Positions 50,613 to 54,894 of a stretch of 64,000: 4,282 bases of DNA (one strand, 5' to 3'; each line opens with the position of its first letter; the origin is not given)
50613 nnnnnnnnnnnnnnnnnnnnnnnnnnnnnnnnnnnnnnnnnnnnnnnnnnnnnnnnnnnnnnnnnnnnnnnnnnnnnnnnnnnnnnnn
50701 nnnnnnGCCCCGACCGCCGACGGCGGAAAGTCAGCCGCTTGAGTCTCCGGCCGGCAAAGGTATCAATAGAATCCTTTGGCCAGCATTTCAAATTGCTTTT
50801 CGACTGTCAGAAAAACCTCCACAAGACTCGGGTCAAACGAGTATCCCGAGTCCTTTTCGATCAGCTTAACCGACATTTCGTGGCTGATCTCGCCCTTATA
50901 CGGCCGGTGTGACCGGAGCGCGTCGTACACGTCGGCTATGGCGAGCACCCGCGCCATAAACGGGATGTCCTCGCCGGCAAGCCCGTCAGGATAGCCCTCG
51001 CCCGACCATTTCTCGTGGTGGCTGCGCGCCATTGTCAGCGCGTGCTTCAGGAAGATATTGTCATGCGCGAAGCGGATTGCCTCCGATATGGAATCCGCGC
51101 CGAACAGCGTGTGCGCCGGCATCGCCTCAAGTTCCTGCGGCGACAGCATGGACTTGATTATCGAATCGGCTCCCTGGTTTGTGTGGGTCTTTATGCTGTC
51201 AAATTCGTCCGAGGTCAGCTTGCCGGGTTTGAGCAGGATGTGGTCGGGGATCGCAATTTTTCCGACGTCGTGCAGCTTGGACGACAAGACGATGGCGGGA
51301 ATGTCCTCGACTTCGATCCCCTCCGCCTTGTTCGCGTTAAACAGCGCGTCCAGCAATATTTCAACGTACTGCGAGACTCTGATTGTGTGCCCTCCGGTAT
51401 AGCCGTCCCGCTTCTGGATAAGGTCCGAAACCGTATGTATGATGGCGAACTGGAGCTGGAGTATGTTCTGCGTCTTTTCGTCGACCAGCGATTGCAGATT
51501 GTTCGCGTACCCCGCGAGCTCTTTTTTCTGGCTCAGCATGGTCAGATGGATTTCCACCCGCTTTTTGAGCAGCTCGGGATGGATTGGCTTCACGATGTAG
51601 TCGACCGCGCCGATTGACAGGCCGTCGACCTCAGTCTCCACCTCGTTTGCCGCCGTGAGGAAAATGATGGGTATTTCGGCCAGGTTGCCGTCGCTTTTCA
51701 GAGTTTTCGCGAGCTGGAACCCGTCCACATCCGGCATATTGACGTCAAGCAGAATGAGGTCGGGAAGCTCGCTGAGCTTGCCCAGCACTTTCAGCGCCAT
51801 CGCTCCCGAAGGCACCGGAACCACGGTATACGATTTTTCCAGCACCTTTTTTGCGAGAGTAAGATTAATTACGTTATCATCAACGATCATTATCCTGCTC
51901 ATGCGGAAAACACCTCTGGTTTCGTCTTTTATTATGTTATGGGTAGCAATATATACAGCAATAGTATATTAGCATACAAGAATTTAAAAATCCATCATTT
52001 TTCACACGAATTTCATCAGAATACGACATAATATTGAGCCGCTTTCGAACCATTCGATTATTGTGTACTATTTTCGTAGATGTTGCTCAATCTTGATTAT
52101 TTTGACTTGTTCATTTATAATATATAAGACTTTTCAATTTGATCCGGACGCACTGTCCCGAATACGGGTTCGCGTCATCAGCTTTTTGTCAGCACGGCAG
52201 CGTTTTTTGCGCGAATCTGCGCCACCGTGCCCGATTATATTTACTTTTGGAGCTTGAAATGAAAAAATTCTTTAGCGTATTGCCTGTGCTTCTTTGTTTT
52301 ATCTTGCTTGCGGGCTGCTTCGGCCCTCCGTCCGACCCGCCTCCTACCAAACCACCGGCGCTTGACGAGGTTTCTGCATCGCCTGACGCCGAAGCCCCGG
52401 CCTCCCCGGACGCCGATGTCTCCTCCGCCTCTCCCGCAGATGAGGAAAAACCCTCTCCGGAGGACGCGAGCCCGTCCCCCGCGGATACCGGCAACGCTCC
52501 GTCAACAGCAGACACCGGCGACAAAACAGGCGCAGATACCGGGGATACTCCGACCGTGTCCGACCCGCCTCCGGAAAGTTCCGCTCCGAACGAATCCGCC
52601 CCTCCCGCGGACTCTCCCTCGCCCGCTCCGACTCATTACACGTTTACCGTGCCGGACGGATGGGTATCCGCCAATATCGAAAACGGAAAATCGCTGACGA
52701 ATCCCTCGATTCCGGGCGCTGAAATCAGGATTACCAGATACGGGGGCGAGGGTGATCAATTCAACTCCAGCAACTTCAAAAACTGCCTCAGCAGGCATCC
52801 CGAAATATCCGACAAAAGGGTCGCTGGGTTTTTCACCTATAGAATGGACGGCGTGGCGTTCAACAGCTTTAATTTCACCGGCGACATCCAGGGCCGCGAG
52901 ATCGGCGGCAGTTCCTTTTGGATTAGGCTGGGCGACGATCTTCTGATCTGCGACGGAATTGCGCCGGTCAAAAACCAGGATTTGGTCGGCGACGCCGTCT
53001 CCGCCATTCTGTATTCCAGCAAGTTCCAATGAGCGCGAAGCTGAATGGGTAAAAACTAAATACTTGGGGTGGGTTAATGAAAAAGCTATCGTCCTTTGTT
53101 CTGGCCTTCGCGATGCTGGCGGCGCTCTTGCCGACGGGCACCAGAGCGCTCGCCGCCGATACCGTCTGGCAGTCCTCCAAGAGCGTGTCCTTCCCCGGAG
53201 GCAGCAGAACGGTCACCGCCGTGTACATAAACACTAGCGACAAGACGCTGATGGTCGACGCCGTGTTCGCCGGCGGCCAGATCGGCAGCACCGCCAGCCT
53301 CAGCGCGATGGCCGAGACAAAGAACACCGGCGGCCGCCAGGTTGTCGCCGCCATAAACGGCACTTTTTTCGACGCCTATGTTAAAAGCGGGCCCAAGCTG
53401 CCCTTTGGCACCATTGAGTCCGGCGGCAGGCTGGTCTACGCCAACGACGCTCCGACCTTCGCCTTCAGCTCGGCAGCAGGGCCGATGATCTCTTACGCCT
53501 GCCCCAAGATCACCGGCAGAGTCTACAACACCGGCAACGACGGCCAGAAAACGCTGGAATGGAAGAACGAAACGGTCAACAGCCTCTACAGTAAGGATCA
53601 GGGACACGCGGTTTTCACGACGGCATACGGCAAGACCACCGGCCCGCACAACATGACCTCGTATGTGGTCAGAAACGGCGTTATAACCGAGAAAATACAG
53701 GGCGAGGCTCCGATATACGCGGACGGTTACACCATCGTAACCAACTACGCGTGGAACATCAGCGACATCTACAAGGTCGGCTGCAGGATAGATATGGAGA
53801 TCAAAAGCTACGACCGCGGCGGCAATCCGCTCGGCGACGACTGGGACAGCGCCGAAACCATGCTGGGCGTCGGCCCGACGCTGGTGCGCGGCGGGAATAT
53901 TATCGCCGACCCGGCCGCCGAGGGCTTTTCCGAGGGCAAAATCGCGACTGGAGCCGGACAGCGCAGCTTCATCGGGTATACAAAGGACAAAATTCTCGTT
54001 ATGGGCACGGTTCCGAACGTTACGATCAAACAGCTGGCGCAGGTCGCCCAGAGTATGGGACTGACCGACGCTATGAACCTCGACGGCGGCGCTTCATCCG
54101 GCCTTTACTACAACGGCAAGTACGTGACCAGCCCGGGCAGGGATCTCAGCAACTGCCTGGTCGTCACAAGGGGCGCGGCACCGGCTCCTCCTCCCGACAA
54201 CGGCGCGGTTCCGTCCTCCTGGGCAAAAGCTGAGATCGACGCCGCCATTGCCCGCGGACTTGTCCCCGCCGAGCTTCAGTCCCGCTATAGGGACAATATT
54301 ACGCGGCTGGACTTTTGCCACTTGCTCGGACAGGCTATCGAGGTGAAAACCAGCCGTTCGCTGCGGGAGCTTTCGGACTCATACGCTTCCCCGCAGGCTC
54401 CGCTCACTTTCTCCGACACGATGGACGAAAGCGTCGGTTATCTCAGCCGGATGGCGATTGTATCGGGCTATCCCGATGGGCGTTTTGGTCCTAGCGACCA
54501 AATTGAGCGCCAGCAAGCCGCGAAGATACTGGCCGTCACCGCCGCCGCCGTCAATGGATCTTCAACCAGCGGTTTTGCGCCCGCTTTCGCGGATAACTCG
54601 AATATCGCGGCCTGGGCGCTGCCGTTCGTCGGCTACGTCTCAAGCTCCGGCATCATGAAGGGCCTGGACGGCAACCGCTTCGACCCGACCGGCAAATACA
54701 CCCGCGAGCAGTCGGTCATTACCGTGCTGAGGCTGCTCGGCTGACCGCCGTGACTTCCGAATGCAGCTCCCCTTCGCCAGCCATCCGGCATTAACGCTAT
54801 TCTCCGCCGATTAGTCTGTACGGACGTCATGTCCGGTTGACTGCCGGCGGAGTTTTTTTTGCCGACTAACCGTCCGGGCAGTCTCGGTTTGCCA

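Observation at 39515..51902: Six-gene, 12.4-kb signalling operon joining a branched His-Asp-His-Asp phosphorelay to c-di-GMP modules and a lipid-kinase-like gene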

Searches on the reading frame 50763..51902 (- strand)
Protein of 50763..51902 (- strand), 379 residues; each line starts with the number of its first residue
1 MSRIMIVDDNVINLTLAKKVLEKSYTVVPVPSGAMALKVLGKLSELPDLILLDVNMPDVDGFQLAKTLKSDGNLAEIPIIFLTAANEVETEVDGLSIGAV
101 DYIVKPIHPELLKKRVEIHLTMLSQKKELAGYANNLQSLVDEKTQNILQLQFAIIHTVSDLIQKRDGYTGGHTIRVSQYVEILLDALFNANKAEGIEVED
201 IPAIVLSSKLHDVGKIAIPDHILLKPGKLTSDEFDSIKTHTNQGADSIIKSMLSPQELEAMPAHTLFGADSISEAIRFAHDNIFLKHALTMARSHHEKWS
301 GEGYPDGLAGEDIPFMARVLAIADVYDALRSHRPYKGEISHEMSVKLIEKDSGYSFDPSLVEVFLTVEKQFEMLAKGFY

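Call 3: search_protein_families(library=pfam, proteins=[window:50763-51902:-], max_evalue=0.01)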
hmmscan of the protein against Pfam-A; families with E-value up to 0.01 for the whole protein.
window:50763-51902:- (379 aa): 3 families
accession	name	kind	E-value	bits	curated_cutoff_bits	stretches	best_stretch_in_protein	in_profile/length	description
PF13487.12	HD_5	-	3.5e-26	92.4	27.2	2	253-360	70-170/170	HD domain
PF00072.30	Response_reg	-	3.4e-25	88.8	30.2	1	4-117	1-111/111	Response regulator receiver domain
PF01966.28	HD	-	3.6e-12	47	22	1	170-328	2-115/116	HD domain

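Call 67: search_solved_structures(query=window:50763-51902:-, max_evalue=0.00001, show_alignments=1)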
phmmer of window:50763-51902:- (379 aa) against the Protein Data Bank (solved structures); distinct sequences matched with E-value up to 0.00001: 213 (the best 60 are shown).
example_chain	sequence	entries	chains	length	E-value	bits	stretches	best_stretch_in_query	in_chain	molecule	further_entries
4r8z_A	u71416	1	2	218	8.6e-39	136.9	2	261-376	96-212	Cyclic di-GMP phosphodiesterase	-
4mcw_A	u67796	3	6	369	5.5e-33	117.8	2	281-371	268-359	Metal dependent phosphohydrolase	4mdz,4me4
5z7c_A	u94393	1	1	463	9.8e-28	100.5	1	288-360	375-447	3'3'-cGAMP-specific phosphodiesterase 3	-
9g85_A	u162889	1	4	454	3.1e-22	82.4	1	2-117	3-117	Response regulator PleD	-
2wb4_A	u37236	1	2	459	3.2e-22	82.4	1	2-117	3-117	DIGUANYLATE CYCLASE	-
9g86_A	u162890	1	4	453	3.4e-22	82.3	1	2-117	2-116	Response regulator PleD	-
1w25_A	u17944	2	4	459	3.5e-22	82.2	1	2-117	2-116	STALKED-CELL DIFFERENTIATION CONTROLLING PROTEIN | RESPONSE REGULATOR PLED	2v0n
9xzo_A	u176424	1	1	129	9.2e-18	67.7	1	1-117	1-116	De novo protein M1X0B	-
12aw_A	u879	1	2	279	1.6e-16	63.6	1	4-129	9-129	HYBRID TWO-COMPONENT SYSTEM PROTEIN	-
9dvt_R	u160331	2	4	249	6.6e-16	61.6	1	3-121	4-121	DNA-binding dual master transcriptional regulator RpaA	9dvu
1mvo_A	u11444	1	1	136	2.2e-15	59.9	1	3-120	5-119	PhoP response regulator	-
3q9s_A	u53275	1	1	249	6.3e-15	58.4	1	3-124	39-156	DNA-binding response regulator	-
1nxo_A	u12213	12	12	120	4.6e-14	55.5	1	1-118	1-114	DNA-binding response regulator | Response regulator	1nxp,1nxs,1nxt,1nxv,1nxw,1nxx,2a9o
8svz_A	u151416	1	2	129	8.1e-14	54.7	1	3-126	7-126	Two-component response regulator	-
8fk2_A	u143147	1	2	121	1e-13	54.4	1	1-121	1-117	Putative response regulator CovR VicR-like protein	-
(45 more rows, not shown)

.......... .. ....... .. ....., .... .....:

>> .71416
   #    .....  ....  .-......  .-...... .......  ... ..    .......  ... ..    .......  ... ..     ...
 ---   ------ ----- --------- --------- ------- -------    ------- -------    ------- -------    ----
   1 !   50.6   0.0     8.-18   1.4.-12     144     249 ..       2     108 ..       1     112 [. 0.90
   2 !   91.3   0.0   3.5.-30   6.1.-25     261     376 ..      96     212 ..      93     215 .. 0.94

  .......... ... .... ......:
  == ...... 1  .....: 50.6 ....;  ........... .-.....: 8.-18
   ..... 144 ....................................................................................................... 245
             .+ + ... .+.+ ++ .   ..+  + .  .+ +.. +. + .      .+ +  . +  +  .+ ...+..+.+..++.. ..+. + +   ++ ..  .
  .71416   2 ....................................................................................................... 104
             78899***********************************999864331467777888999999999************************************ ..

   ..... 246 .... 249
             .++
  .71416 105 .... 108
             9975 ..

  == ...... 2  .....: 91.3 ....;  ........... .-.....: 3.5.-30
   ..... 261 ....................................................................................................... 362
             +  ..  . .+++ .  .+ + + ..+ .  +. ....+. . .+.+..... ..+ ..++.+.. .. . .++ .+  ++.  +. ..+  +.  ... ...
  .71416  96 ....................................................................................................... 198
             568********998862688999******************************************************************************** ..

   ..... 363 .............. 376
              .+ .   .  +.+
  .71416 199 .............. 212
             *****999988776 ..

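Call 87: search_protein_families(library=ncbifam, proteins=[window:50763-51902:-], max_evalue=0.001)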
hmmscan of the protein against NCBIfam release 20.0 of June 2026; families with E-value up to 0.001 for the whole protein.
window:50763-51902:- (379 aa): 96 families (the best 25 are shown)
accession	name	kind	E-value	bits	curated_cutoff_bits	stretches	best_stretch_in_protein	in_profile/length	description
NF053512.1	nitric_RR_NosR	exception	2.2e-38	132.4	400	2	285-372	271-358/422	response regulator c-di-GMP phosphodiesterase, NosR family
NF007135.0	PRK09581.1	equivalog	6e-26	91.3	474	1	2-122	3-122/457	PleD family two-component system response regulator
NF045944.1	ResRegRpaBCyano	equivalog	3.2e-24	85.6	330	1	6-131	2-123/229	response regulator transcription factor RpaB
TIGR02154.1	PhoB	equivalog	2e-21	76.4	296.2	1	2-125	3-125/226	phosphate regulon transcriptional regulator PhoB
NF041880.1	EPS_EpsF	equivalog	4.2e-21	75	900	1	7-135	1-129/492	response regulator EpsF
NF008296.0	PRK11083.1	equivalog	7e-21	74.7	273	1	3-147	5-145/228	two-component system response regulator CreB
NF053854.1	RespRegPhoBBctds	equivalog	3.3e-20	72.4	270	1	4-127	1-122/225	two-component system response regulator PhoB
NF051850.1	RespRegRprY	equivalog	6.3e-18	65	370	1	5-140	9-140/234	response regulator transcription factor RprY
NF040689.1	MtrAB_MtrA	equivalog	6.3e-18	64.9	300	1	4-127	1-120/219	MtrAB system response regulator MtrA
NF008469.0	PRK11361.1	equivalog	2.1e-17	63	714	1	2-138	5-138/461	acetoacetate metabolism transcriptional regulator AtoC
NF033117.2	vanR_ACDEGLN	exception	6.7e-17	61.8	350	1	4-127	1-120/226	VanR-ABDEGLN family response regulator transcription factor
NF007005.1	PRK09468.1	equivalog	2.3e-16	59.9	331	1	2-135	4-132/237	osmolarity response regulator transcription factor OmpR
NF033120.0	vanR_FM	exception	4.4e-16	59.2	460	1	4-122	6-120/231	vancomycin resistance response regulator transcription factor, VanR-F/VanR-M family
NF008318.0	PRK11107.1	equivalog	5.2e-16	57.9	890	1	3-148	669-810/920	two-component sensor histidine kinase BarA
NF045505.1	RR_RssB_Pseudo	equivalog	7.3e-16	58.2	700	1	4-139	9-141/394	two-component system response regulator RssB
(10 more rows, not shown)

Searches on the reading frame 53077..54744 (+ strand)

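Call 40: search_protein_families(library=pfam, proteins=[window:53077-54744:+], max_evalue=0.001)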
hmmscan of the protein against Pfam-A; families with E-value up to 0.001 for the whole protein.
window:53077-54744:+ (555 aa): 2 families
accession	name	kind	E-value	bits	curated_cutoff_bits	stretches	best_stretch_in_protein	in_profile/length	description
PF09992.14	NAGPA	-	4.4e-24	86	25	1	196-364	5-169/169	Phosphodiester glycosidase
PF00395.25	SLH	-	3.4e-17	62.6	20.8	2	451-482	13-44/44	S-layer homology domain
